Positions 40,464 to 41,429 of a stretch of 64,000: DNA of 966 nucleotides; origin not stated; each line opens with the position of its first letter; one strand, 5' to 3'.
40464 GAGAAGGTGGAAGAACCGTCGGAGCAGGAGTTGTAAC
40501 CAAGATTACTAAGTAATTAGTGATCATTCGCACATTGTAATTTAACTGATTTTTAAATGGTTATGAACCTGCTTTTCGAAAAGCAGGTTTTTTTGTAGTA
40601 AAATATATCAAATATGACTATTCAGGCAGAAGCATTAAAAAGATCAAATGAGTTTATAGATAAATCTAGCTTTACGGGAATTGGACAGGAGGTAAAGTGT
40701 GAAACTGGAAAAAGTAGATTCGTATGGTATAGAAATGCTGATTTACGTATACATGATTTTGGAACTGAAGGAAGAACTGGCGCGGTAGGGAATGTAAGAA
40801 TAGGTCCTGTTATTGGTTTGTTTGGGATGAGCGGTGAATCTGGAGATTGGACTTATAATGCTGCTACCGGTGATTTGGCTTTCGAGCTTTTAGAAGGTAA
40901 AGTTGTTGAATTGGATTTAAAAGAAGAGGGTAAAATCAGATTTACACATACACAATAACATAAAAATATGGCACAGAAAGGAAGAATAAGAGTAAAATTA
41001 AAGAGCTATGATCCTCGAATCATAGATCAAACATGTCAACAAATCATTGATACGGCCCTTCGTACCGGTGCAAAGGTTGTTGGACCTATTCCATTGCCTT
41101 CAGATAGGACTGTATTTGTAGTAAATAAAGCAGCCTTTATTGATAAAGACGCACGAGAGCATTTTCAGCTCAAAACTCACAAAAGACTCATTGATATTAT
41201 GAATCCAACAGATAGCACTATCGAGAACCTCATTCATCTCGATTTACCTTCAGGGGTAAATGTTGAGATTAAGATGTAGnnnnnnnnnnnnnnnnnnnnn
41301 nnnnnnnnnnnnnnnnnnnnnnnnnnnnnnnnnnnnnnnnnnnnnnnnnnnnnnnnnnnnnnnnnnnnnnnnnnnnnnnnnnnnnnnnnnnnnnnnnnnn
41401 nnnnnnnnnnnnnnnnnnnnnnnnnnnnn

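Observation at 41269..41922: Homing-endonuclease-like NUMOD3/HTH gene inserted antisense between rpsJ and rplC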

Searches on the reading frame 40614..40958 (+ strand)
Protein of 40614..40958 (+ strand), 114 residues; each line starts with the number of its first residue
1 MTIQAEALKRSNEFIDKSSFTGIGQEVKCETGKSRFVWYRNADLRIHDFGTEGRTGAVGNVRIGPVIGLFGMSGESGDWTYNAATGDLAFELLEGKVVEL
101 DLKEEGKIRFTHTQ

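Call 4: search_protein_families(library=pfam, proteins=[window:40614-40958:+], max_evalue=1)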
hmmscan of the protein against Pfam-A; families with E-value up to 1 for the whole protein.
window:40614-40958:+ (114 aa): 0 families

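Call 5: search_protein_families(library=phrogs, proteins=[window:40614-40958:+], max_evalue=1)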
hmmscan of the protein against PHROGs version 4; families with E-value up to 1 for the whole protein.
window:40614-40958:+ (114 aa): 0 families

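Call 6: search_protein_families(library=ncbifam, proteins=[window:40614-40958:+], max_evalue=1)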
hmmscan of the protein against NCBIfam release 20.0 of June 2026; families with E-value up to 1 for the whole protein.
window:40614-40958:+ (114 aa): 0 families

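Call 70: search_protein_families(library=padloc, proteins=[window:40614-40958:+], max_evalue=0.1)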
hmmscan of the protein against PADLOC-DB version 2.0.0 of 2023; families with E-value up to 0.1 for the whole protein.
window:40614-40958:+ (114 aa): 0 families

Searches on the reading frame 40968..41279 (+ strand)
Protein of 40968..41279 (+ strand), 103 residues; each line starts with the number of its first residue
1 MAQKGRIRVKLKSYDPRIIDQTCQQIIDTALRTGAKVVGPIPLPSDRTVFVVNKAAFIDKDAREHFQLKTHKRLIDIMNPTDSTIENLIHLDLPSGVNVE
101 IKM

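Call 4: search_protein_families(library=pfam, proteins=[window:40968-41279:+], max_evalue=1)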
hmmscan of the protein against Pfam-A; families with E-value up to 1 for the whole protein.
window:40968-41279:+ (103 aa): 1 family
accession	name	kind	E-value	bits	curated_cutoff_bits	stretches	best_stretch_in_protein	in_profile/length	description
PF00338.27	Ribosomal_S10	-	9.5e-31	106.4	21.2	1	8-102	1-98/98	Ribosomal protein S10p/S20e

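Call 14: list_cluster_members(proteins=[P0001, window:40968-41279:+, window:40614-40958:+])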
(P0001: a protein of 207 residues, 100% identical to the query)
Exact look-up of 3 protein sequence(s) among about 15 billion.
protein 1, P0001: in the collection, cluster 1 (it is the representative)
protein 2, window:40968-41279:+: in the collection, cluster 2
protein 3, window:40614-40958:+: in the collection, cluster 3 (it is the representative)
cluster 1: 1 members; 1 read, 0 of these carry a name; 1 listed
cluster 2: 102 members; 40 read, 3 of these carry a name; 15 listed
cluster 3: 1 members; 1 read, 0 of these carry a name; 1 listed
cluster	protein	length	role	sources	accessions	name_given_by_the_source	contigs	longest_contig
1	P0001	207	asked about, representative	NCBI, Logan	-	-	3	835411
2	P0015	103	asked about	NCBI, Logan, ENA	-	-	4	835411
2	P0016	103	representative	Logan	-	-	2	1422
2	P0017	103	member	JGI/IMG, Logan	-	small subunit ribosomal protein S10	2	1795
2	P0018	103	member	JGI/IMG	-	small subunit ribosomal protein S10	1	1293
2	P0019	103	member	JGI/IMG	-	small subunit ribosomal protein S10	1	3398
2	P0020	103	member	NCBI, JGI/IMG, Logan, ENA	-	-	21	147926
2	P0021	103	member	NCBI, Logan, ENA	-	-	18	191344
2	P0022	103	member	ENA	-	-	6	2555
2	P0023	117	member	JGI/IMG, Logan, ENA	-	-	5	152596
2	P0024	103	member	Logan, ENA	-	-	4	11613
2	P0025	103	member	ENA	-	-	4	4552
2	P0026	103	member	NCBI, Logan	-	-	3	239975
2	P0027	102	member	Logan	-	-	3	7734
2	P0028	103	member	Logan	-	-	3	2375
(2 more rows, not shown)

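Call 15: find_related_loci(query=window:40968-41279:+, collection=genome_contigs, flank=4000)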
Query window:40968-41279:+ (103 aa) in genome_contigs; peptide patterns used: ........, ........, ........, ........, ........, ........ (x = any residue, [..] = any of these).
600 stretches matched a pattern (row limit reached: there are more); 548 encode a relative of the query (tblastn E <= 1e-3); the best 80 are kept; 80 distinct loci.
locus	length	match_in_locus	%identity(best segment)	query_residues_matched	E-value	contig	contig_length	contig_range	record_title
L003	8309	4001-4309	95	1-103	8e-64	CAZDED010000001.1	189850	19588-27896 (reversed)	MAG TPA_asm: uncultured Gammaproteobacteria bacterium isolate SRP278252_co2_138 genome assembly, contig: NODE_73_length_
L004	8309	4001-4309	95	1-103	1e-63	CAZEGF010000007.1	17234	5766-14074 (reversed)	MAG TPA_asm: uncultured Gammaproteobacteria bacterium isolate SRP135725_co2_582 genome assembly, contig: k141_1763698, w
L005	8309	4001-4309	92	1-103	1e-62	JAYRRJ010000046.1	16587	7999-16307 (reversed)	MAG: Candidatus Levyibacteriota bacterium isolate XM1_ASGE3bin.27 k141_276190, whole genome shotgun sequence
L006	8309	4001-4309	92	1-103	1e-62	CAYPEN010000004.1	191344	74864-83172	MAG TPA_asm: uncultured Gammaproteobacteria bacterium isolate SRP263991_co5_217 genome assembly, contig: NODE_112_length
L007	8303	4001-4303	88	3-103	1e-58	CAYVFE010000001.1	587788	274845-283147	MAG TPA_asm: uncultured Gammaproteobacteria bacterium isolate binchicken_co173_433 genome assembly, contig: NODE_6_lengt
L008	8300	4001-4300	86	4-103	5e-57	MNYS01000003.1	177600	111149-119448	MAG: Candidatus Levybacteria bacterium CG2_30_37_29 cg2_3.0_scaffold_9_c, whole genome shotgun sequence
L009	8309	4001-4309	83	1-103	7e-56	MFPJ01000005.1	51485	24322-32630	MAG: Candidatus Levybacteria bacterium RIFCSPLOWO2_12_FULL_39_17 rifcsplowo2_12_scaffold_1197, whole genome shotgun sequ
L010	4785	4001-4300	74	4-103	2e-50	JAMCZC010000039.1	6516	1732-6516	MAG: Patescibacteria group bacterium isolate FK_Sedi_B_Bin.322 NODE_52110_length_6516_cov_43.396, whole genome shotgun s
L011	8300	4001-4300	72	4-103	5e-50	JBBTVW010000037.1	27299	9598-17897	MAG: Patescibacteria group bacterium isolate H43-bin095_1 H43_bin095_1_000000000037, whole genome shotgun sequence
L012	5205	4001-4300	74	4-103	5e-50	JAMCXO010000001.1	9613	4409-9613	MAG: Patescibacteria group bacterium isolate FK_Sedi_B_Bin.407 NODE_29980_length_9613_cov_1.61575, whole genome shotgun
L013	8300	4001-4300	72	4-103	2e-49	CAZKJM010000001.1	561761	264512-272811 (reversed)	MAG TPA_asm: uncultured Gammaproteobacteria bacterium isolate binchicken_co20_415 genome assembly, contig: NODE_8_length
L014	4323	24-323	73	4-103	2e-49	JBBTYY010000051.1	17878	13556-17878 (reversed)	MAG: Patescibacteria group bacterium isolate H52-bin050_1 H52_bin050_1_000000000051, whole genome shotgun sequence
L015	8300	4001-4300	71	4-103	3e-49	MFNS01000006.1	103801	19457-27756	MAG: Candidatus Levybacteria bacterium RIFCSPHIGHO2_01_FULL_40_16 rifcsphigho2_01_scaffold_561, whole genome shotgun seq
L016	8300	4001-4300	70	4-103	4e-49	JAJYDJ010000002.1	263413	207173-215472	MAG: bacterium isolate BP9.bin93 NODE_31_length_263413_cov_2.950484, whole genome shotgun sequence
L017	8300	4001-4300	70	4-103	1e-48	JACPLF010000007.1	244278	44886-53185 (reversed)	MAG: Candidatus Levyibacteriota bacterium isolate NC_groundwater_514_Ag_S-0.1um_37_12 S35_SO-1_scaffold_285247, whole ge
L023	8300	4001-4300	68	4-103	3e-46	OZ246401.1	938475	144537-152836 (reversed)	MAG: uncultured Gammaproteobacteria bacterium isolate SRP278252_co2_763 genome assembly, chromosome: 1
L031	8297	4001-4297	61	5-103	6e-40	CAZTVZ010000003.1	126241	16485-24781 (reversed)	MAG TPA_asm: uncultured Gammaproteobacteria bacterium isolate binchicken_co27_378 genome assembly, contig: NODE_185_leng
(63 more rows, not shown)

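Call 88: search_protein_families(library=pfam, proteins=[L023:4653-7049:+, L031:4404-4763:+, L017:4464-4775:+], max_evalue=0.001)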
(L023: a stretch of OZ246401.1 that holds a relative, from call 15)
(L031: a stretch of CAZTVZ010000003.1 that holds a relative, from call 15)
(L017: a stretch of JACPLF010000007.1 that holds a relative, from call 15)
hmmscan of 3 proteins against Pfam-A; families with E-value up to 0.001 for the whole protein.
L023:4653-7049:+ (798 aa): 6 families
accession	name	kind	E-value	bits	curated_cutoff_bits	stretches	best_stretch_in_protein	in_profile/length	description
PF00122.25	E1-E2_ATPase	-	1.6e-51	174.8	28.1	1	96-275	3-181/181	E1-E2 ATPase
PF00689.26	Cation_ATPase_C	-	1.5e-30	106.7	27.3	1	619-789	1-175/175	Cation transporting ATPase, C-terminus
PF00702.32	Hydrolase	-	1.5e-18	68.3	26.4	1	292-549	2-190/191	haloacid dehalogenase-like hydrolase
PF00690.31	Cation_ATPase_N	-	1.1e-16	60.6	20.4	1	2-54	16-68/69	Cation transporter/ATPase, N-terminus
PF13246.12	Cation_ATPase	-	1.2e-09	38.5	21.7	1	330-391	20-87/91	Cation transport ATPase (P-type)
PF08282.18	Hydrolase_3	-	8.3e-06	26.2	20.9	1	521-582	194-255/255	haloacid dehalogenase-like hydrolase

L031:4404-4763:+ (119 aa): 1 family
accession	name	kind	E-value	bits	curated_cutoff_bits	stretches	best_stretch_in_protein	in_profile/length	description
PF24875.1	DUF7736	-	2.1e-11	44.3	25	1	6-63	1-57/59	Domain of unknown function (DUF7736)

L017:4464-4775:+ (103 aa): 1 family
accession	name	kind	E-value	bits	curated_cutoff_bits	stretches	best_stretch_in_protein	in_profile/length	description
PF10376.14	Mei5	-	0.00079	19.8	28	1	49-96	103-150/207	Double-strand recombination repair protein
